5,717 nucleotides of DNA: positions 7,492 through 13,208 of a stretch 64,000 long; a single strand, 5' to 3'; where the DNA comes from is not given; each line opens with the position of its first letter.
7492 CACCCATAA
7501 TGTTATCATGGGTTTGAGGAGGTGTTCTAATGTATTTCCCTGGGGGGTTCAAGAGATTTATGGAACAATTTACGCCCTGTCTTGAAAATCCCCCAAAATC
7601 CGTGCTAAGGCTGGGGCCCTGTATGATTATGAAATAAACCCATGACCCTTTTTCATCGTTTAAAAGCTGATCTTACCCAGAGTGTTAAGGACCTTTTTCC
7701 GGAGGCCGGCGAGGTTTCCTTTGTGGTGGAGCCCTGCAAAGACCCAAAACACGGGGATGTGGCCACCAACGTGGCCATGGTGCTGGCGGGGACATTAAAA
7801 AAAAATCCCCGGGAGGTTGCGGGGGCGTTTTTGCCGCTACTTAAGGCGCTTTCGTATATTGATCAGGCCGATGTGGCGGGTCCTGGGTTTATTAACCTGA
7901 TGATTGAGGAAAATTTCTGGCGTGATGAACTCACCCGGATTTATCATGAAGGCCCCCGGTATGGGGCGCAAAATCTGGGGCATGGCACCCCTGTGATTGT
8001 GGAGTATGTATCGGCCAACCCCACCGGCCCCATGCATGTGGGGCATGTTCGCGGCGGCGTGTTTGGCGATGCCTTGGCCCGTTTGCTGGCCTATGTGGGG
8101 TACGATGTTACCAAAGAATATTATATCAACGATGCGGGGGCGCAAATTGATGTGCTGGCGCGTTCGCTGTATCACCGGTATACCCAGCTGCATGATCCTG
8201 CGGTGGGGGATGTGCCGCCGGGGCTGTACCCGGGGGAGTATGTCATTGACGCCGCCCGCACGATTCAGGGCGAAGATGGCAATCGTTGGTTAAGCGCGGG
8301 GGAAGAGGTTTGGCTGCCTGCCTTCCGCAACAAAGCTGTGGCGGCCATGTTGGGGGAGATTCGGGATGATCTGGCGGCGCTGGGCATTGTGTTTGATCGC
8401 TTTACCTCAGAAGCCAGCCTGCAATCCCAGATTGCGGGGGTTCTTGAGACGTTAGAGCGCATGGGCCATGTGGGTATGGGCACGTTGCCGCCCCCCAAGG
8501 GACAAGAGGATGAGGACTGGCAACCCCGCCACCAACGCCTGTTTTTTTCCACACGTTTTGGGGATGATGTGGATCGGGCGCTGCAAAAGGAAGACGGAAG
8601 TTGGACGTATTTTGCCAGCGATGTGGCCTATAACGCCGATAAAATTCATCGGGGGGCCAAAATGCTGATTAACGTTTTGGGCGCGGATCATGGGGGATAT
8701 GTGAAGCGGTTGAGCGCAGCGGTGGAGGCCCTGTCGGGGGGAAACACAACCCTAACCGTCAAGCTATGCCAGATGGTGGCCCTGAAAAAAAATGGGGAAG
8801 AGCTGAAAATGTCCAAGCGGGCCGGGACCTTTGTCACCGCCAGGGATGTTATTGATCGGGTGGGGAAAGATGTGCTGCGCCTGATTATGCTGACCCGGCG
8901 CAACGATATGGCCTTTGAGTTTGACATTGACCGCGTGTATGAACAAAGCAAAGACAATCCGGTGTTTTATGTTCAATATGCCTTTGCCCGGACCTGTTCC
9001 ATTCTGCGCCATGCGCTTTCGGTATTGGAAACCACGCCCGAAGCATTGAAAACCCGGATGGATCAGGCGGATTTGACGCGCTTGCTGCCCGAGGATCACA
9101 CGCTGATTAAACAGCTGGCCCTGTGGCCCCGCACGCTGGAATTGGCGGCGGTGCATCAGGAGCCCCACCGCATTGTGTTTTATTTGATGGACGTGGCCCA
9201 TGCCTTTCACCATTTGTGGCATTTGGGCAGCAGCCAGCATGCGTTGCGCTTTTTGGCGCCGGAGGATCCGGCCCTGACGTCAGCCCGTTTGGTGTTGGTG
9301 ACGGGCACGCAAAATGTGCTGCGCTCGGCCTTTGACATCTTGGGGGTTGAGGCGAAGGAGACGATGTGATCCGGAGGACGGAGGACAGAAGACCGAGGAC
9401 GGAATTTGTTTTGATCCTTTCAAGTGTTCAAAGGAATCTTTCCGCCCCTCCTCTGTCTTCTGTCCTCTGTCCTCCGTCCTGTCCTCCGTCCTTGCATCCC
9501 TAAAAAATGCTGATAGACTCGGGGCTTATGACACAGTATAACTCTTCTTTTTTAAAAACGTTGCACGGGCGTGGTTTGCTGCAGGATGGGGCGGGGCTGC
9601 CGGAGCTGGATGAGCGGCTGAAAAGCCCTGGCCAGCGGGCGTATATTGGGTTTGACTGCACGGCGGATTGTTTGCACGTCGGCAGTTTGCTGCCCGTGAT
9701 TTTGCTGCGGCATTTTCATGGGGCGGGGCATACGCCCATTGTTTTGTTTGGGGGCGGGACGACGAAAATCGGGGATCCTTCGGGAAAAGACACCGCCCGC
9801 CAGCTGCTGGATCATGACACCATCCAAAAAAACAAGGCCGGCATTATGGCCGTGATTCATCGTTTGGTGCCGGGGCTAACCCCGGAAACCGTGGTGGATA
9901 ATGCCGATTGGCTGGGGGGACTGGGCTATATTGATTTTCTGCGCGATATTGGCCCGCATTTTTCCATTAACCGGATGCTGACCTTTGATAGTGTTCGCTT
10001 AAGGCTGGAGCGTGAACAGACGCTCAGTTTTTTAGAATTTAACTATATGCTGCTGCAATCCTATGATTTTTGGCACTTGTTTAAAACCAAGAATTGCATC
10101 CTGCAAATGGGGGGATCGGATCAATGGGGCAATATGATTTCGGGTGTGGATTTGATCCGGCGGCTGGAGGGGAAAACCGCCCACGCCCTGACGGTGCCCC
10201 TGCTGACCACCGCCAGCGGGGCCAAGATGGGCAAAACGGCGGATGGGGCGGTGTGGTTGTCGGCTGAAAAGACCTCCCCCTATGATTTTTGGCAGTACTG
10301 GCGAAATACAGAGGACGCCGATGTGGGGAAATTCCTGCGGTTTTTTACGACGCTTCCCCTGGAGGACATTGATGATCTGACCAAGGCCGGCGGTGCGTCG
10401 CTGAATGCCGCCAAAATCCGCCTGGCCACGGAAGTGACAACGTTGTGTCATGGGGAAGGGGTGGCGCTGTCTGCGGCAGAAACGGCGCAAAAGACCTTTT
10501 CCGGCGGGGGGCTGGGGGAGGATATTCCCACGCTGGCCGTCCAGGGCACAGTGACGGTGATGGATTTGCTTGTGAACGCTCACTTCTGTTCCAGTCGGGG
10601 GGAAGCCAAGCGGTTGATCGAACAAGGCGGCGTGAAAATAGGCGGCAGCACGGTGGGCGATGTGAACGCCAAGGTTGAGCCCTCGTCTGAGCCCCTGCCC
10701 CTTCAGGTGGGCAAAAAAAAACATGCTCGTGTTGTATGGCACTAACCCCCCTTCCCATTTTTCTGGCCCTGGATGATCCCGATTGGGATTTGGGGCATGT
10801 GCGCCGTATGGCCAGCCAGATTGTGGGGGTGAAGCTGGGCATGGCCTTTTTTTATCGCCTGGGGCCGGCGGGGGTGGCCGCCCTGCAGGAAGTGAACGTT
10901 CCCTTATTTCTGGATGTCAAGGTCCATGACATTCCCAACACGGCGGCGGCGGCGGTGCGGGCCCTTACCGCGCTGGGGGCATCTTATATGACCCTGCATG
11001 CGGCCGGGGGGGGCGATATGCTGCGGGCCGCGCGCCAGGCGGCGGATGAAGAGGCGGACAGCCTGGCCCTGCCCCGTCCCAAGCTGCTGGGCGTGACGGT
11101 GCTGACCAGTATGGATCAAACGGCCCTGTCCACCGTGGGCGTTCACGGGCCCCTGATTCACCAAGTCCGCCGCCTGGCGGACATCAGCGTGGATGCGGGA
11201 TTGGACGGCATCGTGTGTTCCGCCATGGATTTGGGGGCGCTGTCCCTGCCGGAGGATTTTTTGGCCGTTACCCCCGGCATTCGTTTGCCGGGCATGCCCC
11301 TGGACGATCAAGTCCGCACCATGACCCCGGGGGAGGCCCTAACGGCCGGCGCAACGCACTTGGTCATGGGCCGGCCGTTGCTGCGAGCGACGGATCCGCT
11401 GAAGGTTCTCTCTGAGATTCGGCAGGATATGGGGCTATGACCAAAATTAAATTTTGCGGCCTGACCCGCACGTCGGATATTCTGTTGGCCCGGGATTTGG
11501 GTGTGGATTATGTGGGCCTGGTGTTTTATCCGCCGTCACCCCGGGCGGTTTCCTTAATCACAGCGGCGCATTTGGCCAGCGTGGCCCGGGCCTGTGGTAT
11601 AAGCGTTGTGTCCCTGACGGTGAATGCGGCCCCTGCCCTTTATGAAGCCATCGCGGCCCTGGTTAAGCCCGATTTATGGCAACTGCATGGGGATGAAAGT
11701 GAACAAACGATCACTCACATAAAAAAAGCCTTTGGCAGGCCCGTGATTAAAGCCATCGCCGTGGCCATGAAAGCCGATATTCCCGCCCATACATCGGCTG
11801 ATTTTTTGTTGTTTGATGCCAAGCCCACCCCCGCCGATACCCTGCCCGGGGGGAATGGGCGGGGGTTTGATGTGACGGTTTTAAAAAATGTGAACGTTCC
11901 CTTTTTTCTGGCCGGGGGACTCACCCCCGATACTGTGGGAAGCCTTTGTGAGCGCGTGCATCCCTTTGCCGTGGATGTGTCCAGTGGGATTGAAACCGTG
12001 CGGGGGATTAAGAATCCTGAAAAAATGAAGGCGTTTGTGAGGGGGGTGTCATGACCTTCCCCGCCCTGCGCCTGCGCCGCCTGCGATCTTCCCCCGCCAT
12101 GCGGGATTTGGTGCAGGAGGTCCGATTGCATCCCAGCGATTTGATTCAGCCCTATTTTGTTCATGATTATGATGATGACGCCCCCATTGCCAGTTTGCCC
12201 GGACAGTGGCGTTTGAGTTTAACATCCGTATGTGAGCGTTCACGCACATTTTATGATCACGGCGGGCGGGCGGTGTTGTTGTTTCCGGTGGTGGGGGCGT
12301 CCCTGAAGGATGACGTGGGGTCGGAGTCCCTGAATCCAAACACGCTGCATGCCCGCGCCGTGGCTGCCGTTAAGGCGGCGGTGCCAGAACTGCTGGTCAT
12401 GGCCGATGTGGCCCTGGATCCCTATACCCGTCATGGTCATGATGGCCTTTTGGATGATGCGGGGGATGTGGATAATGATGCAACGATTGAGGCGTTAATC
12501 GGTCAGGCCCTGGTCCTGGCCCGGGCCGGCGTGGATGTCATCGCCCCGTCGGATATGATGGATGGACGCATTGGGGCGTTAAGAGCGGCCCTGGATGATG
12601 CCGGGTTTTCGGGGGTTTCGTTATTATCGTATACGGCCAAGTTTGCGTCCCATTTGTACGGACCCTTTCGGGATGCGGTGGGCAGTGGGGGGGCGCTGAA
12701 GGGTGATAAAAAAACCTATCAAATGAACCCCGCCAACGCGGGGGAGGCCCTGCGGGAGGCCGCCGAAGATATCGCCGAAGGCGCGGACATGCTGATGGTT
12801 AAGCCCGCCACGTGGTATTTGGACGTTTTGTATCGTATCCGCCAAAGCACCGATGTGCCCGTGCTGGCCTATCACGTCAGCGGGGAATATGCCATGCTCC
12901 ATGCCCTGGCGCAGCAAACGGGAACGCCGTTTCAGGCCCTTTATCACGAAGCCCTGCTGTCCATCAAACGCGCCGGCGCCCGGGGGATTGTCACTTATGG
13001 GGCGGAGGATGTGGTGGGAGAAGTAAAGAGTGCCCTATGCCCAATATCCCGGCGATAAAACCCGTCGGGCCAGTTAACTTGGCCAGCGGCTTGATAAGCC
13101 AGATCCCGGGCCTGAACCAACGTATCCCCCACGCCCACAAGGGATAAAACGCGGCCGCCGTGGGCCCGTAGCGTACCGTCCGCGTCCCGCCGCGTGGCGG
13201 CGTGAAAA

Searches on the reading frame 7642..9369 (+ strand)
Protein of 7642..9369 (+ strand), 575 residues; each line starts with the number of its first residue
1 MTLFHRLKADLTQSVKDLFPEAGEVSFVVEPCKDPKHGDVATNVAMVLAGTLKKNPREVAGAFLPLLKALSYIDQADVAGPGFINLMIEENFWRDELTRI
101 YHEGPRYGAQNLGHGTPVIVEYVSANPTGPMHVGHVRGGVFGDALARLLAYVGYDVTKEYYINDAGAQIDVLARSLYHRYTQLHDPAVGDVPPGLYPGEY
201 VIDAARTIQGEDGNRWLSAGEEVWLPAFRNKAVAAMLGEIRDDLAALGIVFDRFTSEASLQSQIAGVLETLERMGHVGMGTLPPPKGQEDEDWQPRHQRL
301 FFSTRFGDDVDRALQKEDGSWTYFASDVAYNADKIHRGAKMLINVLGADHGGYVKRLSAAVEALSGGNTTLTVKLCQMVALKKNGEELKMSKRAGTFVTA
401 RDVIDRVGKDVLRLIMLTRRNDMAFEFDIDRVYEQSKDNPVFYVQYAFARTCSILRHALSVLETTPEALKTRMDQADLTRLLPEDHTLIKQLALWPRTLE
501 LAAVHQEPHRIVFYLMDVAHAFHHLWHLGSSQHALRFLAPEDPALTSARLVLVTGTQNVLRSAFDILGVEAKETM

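Call 11: search_protein_families(library=pfam, proteins=[window:7642-9369:+], max_evalue=0.00001)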
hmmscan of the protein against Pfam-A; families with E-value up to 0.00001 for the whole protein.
window:7642-9369:+ (575 aa): 4 families
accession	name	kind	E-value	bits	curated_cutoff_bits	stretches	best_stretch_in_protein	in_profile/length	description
PF05746.21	DALR_1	-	4.3e-23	82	22.3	1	444-575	1-117/117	DALR anticodon binding domain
PF03485.21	Arg_tRNA_synt_N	-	8.5e-20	71.6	21.5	1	6-87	2-84/85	Arginyl tRNA synthetase N terminal domain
PF00750.26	tRNA-synt_1d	-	4e-19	69.2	23.3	1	103-178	8-82/349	tRNA synthetases class I (R), catalytic domain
PF01406.26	tRNA-synt_1e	-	3.5e-07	30.3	27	0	131-253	23-96/301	tRNA synthetases class I (C) catalytic domain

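Call 50: find_homologous_proteins(query=window:7642-9369:+, max_evalue=1e-50)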
Query window:7642-9369:+ (575 aa): 8000 proteins with E <= 1e-50 among 8000 candidates; the best 120 are listed.
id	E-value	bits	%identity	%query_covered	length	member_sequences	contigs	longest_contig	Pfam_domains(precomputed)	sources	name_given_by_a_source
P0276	0.0e+0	1197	98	93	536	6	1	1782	PF09334.18,PF01406.26,PF05746.22,PF00750.26,PF03485.22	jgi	jgi:arginyl-tRNA synthetase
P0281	0.0e+0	1081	82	100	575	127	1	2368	PF09334.18,PF01406.26,PF05746.22,PF00750.26,PF03485.22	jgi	jgi:arginyl-tRNA synthetase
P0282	0.0e+0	1068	79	100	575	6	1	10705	PF09334.18,PF01406.26,PF05746.22,PF00750.26,PF03485.22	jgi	jgi:arginyl-tRNA synthetase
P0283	3.7e-240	816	62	100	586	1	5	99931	PF01406.26,PF05746.22,PF00750.26,PF03485.22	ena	-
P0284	4.9e-191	654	52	100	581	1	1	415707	PF01406.26,PF05746.22,PF00750.26,PF00133.29,PF03485.22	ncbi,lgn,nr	ncbi:MAG: arginine--tRNA ligase [Pseudomonadota bacterium]|nr:arginine--tRNA ligase [Pseudomonadota 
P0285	3.5e-189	648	55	95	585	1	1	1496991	PF01406.26,PF05746.22,PF00750.26,PF00133.29,PF03485.22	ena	-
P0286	1.1e-188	646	55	95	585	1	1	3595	PF01406.26,PF05746.22,PF00750.26,PF00133.29,PF03485.22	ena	-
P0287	5.0e-188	644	53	100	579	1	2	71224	PF09334.18,PF01406.26,PF01921.25,PF05746.22,PF00750.26,PF00133.29,PF03485.22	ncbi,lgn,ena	-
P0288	5.4e-188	644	54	100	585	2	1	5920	PF09334.18,PF01406.26,PF05746.22,PF00750.26,PF00133.29,PF03485.22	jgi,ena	jgi:arginyl-tRNA synthetase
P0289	1.3e-187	643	53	100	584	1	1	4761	PF01406.26,PF05746.22,PF00750.26,PF03485.22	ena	-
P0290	3.8e-187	641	52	100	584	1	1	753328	PF01406.26,PF01921.25,PF05746.22,PF00750.26,PF00133.29,PF03485.22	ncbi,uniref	ncbi:arginine--tRNA ligase [Magnetovibrio sp.]|uniref:arginine--tRNA ligase n=1 Tax=Magnetovibrio sp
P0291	6.5e-187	640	55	95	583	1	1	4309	PF01406.26,PF05746.22,PF00750.26,PF03485.22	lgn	-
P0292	1.3e-186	639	55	95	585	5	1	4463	PF01406.26,PF05746.22,PF00750.26,PF00133.29,PF03485.22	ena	-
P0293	1.4e-186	639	52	100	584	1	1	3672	PF01406.26,PF05746.22,PF00750.26,PF03485.22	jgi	jgi:arginyl-tRNA synthetase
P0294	3.1e-186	638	54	100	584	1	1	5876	PF01406.26,PF01921.25,PF05746.22,PF00750.26,PF00133.29,PF03485.22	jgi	jgi:arginyl-tRNA synthetase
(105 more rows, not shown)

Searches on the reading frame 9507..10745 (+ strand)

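Call 62: search_protein_families(library=pfam, proteins=[window:9507-10745:+], max_evalue=0.00001)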
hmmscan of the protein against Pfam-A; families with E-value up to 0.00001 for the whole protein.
window:9507-10745:+ (412 aa): 3 families
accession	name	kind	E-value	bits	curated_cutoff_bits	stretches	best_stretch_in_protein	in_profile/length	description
PF00579.31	tRNA-synt_1b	-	2.4e-72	244.2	21.1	1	44-331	7-291/292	tRNA synthetases class I (W and Y)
PF01479.30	S4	-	4.3e-10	39.6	22.8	1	353-393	5-45/48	S4 domain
PF22421.1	SYY_C-terminal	-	2.7e-08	34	27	1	338-394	7-64/83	Tyrosine--tRNA ligase SYY-like C-terminal domain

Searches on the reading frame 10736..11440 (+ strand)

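Call 62: search_protein_families(library=pfam, proteins=[window:10736-11440:+], max_evalue=0.00001)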
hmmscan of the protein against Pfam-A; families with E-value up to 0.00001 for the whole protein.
window:10736-11440:+ (234 aa): 1 family
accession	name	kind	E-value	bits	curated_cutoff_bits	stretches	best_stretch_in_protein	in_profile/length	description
PF00215.30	OMPdecase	-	1.9e-45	155.9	27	1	8-227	3-220/221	Orotidine 5'-phosphate decarboxylase / HUMPS family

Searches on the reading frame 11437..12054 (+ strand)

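Call 62: search_protein_families(library=pfam, proteins=[window:11437-12054:+], max_evalue=0.00001)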
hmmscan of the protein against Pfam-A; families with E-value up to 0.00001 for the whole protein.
window:11437-12054:+ (205 aa): 1 family
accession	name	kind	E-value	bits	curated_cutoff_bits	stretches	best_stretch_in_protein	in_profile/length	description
PF00697.28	PRAI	-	3e-36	125.4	22.7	1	5-201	2-191/193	N-(5'phosphoribosyl)anthranilate (PRA) isomerase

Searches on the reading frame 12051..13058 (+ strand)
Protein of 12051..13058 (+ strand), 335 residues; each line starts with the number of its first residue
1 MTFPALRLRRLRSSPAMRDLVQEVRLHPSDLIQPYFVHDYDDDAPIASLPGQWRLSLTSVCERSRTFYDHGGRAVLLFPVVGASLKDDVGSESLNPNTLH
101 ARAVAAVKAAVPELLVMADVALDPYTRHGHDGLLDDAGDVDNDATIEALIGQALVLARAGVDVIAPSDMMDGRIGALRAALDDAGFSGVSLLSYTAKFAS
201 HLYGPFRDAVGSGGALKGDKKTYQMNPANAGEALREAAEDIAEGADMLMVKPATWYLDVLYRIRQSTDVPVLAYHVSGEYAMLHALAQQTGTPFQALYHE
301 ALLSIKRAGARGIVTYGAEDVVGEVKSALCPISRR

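Call 62: search_protein_families(library=pfam, proteins=[window:12051-13058:+], max_evalue=0.00001)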
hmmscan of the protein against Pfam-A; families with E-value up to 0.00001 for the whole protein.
window:12051-13058:+ (335 aa): 1 family
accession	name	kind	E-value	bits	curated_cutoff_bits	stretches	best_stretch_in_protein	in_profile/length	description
PF00490.27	ALAD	-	2.9e-120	401.6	24.6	1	7-321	3-314/317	Delta-aminolevulinic acid dehydratase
